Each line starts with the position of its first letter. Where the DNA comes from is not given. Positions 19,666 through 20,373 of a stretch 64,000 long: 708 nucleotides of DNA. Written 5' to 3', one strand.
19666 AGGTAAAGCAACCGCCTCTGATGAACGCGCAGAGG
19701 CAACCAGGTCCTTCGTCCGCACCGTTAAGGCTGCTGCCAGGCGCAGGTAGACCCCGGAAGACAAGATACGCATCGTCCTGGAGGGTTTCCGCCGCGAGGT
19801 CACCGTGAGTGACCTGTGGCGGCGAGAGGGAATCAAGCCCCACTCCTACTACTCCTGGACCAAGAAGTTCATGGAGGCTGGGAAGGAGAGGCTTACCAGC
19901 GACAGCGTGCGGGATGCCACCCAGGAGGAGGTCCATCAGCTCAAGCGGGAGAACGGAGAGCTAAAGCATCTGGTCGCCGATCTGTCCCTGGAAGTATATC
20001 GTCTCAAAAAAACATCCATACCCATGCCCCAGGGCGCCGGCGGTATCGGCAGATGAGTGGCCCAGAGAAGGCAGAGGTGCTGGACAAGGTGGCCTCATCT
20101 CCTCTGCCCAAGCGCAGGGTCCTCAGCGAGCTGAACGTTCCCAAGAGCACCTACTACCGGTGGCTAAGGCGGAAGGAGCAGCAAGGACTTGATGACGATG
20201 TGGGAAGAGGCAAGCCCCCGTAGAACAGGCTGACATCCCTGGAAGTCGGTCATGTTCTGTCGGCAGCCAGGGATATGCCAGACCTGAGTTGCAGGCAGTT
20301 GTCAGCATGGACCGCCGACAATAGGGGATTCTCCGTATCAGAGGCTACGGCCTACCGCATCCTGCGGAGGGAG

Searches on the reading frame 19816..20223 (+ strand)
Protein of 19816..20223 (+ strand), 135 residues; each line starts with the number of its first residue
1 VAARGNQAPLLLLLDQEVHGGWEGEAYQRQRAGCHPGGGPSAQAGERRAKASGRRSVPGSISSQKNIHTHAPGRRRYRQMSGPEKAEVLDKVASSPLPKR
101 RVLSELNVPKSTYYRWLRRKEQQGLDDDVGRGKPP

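Call 65: search_protein_families(library=pfam, proteins=[window:19816-20223:+], max_evalue=0.001)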
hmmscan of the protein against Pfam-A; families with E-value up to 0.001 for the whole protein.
window:19816-20223:+ (135 aa): 1 family
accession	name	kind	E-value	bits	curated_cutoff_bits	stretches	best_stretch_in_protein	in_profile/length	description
PF13384.12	HTH_23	-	6.9e-05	23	24.6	1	84-126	6-47/50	Homeodomain-like domain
